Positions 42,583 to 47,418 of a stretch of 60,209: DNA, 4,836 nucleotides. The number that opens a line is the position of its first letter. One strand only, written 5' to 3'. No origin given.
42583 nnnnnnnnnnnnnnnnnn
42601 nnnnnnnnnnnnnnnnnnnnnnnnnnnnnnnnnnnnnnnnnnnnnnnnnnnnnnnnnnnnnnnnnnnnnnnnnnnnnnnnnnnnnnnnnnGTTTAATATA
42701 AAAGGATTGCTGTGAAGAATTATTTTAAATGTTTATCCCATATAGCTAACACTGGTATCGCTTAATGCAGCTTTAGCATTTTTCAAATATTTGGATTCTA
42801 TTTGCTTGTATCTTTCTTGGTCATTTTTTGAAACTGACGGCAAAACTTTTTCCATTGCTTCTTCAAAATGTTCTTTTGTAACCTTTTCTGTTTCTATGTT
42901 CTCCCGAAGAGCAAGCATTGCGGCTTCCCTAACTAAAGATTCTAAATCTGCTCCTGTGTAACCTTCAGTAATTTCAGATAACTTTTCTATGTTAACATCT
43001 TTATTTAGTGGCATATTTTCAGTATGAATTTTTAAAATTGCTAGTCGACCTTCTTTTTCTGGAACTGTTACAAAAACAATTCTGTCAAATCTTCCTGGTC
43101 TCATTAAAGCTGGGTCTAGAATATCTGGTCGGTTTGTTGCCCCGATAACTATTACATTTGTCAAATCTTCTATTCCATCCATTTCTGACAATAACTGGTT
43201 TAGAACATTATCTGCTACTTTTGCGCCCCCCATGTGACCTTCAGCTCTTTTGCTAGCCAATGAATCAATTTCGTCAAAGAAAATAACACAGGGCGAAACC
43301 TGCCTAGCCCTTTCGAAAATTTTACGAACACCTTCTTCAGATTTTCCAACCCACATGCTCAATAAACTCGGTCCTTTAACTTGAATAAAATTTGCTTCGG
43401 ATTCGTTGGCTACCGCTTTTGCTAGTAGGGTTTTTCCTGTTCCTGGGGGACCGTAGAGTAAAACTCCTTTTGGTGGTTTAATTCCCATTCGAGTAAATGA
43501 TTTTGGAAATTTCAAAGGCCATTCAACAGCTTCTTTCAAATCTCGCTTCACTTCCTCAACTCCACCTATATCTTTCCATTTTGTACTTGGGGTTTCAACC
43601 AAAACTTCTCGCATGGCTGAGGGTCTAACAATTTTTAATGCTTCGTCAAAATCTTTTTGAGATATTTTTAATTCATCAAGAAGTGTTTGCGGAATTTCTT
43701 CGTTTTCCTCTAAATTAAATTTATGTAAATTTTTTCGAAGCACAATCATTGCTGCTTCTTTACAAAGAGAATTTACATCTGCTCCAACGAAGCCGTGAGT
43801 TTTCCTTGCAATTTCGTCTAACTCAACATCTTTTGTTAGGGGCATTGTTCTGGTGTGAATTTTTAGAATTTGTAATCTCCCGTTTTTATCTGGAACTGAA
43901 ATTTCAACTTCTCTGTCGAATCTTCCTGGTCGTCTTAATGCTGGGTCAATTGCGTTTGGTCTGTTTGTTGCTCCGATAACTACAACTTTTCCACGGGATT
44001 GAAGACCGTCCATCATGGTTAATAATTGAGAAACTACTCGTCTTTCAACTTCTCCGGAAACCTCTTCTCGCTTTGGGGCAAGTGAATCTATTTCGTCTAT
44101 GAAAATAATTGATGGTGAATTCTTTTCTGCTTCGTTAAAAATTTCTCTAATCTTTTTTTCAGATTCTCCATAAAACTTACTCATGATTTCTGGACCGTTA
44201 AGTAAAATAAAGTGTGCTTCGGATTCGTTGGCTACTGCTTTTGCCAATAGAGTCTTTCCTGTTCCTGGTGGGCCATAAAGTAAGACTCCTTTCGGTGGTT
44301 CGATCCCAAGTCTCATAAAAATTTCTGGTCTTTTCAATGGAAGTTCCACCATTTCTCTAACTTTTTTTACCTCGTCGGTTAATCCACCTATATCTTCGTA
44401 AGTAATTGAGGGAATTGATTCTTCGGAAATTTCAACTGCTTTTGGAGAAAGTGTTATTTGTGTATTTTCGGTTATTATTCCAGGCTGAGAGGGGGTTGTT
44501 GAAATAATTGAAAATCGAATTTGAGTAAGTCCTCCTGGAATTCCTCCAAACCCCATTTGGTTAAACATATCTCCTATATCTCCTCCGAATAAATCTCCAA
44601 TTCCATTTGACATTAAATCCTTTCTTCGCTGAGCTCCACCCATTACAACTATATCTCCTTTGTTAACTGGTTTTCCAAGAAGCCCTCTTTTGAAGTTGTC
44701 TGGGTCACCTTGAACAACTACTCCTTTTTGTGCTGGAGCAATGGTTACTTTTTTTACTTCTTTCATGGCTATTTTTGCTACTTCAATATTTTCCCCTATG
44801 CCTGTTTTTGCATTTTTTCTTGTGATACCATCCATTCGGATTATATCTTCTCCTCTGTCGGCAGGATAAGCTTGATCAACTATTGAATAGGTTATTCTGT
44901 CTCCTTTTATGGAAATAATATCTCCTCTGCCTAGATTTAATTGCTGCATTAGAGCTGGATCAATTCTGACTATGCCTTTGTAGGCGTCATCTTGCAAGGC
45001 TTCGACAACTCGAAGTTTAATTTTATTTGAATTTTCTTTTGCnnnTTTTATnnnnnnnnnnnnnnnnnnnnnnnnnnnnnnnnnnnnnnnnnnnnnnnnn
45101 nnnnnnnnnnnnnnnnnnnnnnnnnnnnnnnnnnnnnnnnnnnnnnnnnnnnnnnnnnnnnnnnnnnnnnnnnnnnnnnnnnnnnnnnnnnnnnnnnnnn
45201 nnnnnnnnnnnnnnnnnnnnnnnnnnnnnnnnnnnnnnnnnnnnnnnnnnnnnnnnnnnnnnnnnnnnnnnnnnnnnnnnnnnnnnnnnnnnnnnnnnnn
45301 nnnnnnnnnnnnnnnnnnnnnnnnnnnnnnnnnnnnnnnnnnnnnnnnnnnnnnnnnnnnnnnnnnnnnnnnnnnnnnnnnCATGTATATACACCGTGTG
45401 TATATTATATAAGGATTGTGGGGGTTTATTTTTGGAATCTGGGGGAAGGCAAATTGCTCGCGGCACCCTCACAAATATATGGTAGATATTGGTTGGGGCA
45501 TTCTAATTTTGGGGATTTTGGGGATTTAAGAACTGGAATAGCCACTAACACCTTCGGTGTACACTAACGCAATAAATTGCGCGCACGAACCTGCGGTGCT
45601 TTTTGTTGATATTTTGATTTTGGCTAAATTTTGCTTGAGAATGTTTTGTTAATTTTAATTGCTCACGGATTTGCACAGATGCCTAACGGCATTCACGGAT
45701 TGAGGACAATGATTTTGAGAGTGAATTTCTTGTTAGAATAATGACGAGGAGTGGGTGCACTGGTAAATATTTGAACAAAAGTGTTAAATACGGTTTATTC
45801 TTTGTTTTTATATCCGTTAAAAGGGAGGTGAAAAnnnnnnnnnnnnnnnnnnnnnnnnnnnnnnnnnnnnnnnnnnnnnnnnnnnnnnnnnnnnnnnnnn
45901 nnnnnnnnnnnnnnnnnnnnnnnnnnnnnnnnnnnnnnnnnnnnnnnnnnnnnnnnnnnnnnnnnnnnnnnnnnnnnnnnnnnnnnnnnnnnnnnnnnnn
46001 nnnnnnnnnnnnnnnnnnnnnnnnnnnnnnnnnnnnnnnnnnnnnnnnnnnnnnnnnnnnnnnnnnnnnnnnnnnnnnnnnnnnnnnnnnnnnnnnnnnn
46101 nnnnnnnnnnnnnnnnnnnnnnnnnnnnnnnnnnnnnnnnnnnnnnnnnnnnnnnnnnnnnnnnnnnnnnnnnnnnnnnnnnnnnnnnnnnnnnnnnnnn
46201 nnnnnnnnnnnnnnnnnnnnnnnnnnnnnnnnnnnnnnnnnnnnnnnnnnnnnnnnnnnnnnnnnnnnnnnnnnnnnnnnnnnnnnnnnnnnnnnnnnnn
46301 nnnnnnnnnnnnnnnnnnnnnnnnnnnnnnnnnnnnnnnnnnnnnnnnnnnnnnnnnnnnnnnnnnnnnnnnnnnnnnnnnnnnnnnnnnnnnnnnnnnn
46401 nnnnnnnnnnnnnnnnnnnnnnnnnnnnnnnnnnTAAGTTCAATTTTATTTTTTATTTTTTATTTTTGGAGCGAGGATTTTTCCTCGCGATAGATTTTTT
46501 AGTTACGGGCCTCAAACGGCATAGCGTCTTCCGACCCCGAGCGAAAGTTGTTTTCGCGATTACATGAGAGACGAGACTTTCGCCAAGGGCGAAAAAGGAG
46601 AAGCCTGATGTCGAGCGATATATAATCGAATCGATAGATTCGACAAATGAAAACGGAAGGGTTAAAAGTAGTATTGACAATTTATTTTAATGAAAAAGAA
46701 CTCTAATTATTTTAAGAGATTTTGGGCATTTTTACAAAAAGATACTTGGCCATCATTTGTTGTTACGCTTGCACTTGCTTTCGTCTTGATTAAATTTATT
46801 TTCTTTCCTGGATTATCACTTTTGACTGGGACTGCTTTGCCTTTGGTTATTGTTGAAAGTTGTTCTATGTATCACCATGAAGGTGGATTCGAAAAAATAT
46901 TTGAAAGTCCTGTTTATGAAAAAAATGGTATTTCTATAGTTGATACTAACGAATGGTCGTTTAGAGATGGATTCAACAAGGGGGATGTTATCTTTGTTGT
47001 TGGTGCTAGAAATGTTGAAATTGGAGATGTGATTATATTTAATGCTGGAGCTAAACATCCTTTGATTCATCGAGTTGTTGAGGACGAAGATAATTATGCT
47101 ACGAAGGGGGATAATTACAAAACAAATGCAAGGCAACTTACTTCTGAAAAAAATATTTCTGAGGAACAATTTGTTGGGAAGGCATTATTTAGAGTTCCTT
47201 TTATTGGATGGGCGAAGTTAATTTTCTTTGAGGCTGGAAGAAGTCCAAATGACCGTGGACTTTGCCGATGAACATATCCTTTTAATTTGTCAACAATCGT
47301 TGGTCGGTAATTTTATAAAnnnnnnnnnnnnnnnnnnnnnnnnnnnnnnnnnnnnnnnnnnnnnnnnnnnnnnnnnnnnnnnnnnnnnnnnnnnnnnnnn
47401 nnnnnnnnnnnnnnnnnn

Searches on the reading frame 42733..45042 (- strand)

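Call 44: search_protein_families(library=pfam, proteins=[window:42733-45042:-], max_evalue=0.001)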
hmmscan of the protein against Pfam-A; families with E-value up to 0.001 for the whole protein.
window:42733-45042:- (769 aa): 46 families (the best 25 are shown)
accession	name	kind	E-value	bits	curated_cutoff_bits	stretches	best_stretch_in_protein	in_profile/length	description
PF00004.35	AAA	-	3.1e-100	332.2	21.2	2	253-382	1-130/131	ATPase family associated with various cellular activities (AAA)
PF17862.7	AAA_lid_3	-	6.3e-35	118.7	27.2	2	682-728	1-45/45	AAA+ lid domain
PF02359.24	CDC48_N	-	1.9e-25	89.3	35.1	1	9-91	1-83/85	Cell division protein 48 (CDC48), N-terminal domain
PF05496.18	RuvB_N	-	1.7e-17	64.1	27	2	251-328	34-103/159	Holliday junction DNA helicase RuvB P-loop domain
PF13191.12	AAA_16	-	1.1e-14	55.8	32.6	2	250-355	24-136/167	AAA ATPase domain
PF07724.20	AAA_2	-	1.6e-13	51.5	27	1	253-346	6-101/166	AAA domain (Cdc48 subfamily)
PF13401.12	AAA_22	-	9.6e-13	49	27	0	253-287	8-45/130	AAA domain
PF23902.1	AAA_lid_PRS2_C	-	3.2e-12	46.8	34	2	387-458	2-66/73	PRS2 AAA+ lid C-terminal domain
PF13173.12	AAA_14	-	3.8e-11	43.5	27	1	253-327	5-80/129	AAA domain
PF07728.20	AAA_5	-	2.6e-10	40.9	22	0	526-598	1-81/139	AAA domain (dynein-related subfamily)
PF02933.23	CDC48_2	-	3.3e-10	39.9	22.4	1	111-205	4-64/64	Cell division protein 48 (CDC48), domain 2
PF06068.19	TIP49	-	6.9e-10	39.1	23.8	0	251-295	51-97/347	TIP49 P-loop domain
PF13671.12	AAA_33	-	1e-09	39.3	27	1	253-361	2-80/143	AAA domain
PF20720.3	nSTAND3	-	7.6e-09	35.9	27.2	0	253-318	20-74/155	Novel STAND NTPase 3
PF13479.12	AAA_24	-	7.3e-08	32.9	27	0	253-321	5-76/195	AAA domain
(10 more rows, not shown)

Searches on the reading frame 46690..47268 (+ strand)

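Call 44: search_protein_families(library=pfam, proteins=[window:46690-47268:+], max_evalue=0.001)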
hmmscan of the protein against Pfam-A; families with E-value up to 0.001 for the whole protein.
window:46690-47268:+ (193 aa): 1 family
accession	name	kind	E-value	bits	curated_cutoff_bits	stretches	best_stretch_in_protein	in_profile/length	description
PF00717.28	Peptidase_S24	-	6.5e-05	23.1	23.3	1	77-156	31-109/116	Peptidase S24-like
